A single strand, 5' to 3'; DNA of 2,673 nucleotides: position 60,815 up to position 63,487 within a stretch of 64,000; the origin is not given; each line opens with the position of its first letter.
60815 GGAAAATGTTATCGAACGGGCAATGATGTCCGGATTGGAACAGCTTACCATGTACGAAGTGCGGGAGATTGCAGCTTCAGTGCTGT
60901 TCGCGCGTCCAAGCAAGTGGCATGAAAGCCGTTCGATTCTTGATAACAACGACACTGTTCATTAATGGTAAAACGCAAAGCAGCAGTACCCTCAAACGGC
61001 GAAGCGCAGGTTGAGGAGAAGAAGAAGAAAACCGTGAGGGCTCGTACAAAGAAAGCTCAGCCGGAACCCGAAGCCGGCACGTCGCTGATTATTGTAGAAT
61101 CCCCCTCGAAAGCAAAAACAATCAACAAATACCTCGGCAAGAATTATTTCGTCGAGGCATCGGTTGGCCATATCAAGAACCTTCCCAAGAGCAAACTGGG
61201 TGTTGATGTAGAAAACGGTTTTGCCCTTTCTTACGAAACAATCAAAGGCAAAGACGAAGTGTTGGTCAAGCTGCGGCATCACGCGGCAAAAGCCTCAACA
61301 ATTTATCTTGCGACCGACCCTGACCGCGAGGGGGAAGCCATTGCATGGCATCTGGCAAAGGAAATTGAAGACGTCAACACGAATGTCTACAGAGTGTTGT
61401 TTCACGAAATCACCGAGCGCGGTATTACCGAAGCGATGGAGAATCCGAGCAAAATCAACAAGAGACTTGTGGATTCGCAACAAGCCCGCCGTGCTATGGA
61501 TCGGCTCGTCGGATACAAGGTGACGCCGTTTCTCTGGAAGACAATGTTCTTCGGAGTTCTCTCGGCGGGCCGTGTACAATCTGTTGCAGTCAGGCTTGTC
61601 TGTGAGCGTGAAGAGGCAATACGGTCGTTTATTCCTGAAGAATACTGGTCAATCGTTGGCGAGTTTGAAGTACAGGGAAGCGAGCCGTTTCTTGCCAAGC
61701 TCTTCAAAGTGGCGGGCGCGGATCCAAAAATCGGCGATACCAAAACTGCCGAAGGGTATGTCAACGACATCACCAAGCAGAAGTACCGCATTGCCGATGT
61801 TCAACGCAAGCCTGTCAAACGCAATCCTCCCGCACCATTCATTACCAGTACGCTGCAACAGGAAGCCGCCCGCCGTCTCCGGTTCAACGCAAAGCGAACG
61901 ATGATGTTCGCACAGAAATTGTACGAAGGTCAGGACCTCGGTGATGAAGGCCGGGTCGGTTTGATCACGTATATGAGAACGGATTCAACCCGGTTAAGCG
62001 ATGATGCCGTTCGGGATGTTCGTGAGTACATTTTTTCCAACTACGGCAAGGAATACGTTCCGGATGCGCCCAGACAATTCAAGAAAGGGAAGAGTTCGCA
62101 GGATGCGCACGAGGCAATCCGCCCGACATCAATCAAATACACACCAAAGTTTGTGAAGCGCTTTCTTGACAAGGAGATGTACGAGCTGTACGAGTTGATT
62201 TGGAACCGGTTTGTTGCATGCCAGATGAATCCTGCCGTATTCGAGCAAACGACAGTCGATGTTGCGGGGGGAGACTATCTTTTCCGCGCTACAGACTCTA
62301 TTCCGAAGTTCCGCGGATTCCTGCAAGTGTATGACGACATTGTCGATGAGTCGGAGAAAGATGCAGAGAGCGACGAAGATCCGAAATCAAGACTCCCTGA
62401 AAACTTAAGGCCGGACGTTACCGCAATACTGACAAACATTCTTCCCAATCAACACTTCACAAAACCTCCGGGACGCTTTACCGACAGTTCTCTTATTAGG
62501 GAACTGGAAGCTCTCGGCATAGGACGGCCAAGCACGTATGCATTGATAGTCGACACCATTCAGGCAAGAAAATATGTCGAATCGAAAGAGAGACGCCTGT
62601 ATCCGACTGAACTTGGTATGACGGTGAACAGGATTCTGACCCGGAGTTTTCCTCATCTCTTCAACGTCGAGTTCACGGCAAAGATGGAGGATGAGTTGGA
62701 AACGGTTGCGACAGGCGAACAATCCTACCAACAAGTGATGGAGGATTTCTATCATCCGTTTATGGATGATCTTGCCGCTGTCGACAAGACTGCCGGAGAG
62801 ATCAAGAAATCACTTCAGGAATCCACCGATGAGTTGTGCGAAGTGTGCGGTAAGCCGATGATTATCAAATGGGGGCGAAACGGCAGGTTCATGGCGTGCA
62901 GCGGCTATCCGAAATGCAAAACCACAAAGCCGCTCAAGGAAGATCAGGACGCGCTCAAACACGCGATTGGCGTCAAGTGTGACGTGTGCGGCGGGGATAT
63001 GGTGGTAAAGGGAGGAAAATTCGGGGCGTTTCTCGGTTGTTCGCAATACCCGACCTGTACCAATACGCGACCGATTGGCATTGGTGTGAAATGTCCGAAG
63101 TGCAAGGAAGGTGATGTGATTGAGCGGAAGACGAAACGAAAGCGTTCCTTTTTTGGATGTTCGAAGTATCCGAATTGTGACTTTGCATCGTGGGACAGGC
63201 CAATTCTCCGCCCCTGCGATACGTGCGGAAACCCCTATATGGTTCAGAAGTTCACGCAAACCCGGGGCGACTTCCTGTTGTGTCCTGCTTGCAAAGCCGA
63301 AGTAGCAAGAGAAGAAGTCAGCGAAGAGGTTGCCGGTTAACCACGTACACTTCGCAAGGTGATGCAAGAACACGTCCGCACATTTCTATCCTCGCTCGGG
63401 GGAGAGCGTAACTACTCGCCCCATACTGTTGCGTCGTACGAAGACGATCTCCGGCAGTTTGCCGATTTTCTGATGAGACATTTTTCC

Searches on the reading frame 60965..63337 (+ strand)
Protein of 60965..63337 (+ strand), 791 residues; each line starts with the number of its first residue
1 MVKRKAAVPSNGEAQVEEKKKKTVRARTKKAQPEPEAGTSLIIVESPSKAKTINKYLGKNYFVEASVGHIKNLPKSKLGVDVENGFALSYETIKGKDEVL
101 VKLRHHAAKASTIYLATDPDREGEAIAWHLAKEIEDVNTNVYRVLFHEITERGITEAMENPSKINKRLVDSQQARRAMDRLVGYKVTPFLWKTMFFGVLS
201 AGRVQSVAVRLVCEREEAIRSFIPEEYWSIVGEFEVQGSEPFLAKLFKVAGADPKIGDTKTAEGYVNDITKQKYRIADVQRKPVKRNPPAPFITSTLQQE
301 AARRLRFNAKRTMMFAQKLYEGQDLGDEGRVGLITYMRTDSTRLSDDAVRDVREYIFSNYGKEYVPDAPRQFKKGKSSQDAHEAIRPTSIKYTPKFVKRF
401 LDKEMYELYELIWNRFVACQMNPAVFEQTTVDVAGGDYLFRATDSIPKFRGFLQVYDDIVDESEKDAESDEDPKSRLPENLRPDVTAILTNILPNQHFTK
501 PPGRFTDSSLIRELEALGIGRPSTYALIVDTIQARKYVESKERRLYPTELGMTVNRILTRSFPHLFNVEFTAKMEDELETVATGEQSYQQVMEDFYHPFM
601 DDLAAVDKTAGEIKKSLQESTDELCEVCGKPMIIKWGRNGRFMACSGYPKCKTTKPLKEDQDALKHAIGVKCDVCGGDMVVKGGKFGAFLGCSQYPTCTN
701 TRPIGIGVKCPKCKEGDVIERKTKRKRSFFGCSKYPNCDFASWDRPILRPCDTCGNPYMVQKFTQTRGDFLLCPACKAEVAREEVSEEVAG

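Call 53: find_homologous_proteins(query=window:60965-63337:+, max_evalue=1e-50)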
Query window:60965-63337:+ (791 aa): 8000 proteins with E <= 1e-50 among 8000 candidates; the best 120 are listed.
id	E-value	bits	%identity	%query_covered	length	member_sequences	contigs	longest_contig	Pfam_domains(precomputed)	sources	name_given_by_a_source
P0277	0.0e+0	1826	100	100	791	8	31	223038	PF01396.25,PF01131.26,PF01751.29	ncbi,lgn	-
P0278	0.0e+0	1768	96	100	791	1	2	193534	PF01396.25,PF01131.26,PF01751.29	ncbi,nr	ncbi:MAG: type I DNA topoisomerase [Bacteroidetes bacterium]|nr:type I DNA topoisomerase [Bacteroido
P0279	0.0e+0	1736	100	95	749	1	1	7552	PF01396.25,PF01131.26,PF01751.29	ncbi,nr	ncbi:type I DNA topoisomerase, partial [Sphingobacteriales bacterium CHB3]|nr:type I DNA topoisomera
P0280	0.0e+0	1616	87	100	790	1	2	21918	PF01396.25,PF01131.26,PF01751.29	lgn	-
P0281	0.0e+0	1590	85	100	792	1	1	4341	PF01396.25,PF01131.26,PF01751.29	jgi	jgi:DNA topoisomerase-1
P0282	0.0e+0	1589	85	100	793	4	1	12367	PF01396.25,PF01131.26,PF01751.29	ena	-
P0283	0.0e+0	1578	85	100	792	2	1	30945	PF01396.25,PF01131.26,PF01751.29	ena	-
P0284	0.0e+0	1559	83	100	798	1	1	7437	PF01396.25,PF01131.26,PF01751.29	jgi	jgi:DNA topoisomerase-1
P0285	0.0e+0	1557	84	100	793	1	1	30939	PF01396.25,PF01131.26,PF01751.29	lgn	-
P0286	0.0e+0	1547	83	100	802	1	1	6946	PF01396.25,PF01131.26,PF01751.29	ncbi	-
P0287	0.0e+0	1507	80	100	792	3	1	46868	PF01396.25,PF01131.26,PF01751.29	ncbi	-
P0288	0.0e+0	1506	81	99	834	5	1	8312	PF01396.25,PF01131.26,PF01751.29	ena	-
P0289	0.0e+0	1504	81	98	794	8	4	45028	PF01396.25,PF01131.26,PF01751.29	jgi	jgi:DNA topoisomerase-1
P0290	0.0e+0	1501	81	100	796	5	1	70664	PF01396.25,PF01131.26,PF01751.29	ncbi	-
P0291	0.0e+0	1495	80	100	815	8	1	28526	PF01396.25,PF01131.26,PF01751.29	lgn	-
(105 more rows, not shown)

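Call 77: find_encoding_contigs(protein=P0277, flank=10000, max_places=1)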
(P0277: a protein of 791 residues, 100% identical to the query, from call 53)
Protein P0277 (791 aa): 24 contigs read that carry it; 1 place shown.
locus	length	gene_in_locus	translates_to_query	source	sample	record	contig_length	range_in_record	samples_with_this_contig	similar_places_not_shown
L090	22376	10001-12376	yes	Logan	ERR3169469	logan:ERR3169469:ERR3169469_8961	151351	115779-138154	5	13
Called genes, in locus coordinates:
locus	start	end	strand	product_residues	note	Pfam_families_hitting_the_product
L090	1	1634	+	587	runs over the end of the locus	PF20423:AceK_regulatory, PF06315:AceK_kinase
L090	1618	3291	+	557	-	PF13088:BNR_2 (faint)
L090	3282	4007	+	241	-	-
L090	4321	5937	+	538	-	PF22694:CtpB_N-like, PF00595:PDZ (weak), PF13180:PDZ_2 (weak), PF17820:PDZ_6 (weak), PF03572:Peptidase_S41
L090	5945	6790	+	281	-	PF11306:DUF3108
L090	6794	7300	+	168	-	PF00132:Hexapep (weak)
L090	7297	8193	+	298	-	PF12706:Lactamase_B_2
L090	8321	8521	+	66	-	PF00313:CSD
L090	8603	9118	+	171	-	-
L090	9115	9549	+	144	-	PF02130:YbeY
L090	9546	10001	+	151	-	PF04361:DUF494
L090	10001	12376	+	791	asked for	PF01751:Toprim, PF01131:Topoisom_bac, PF01396:Zn_ribbon_Top1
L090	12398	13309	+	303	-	PF02899:Phage_int_SAM_1, PF13495:Phage_int_SAM_4 (weak), PF00589:Phage_integrase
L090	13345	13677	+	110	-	PF02482:Ribosomal_S30AE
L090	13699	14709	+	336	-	PF02603:Hpr_kinase_N, PF07475:Hpr_kinase_C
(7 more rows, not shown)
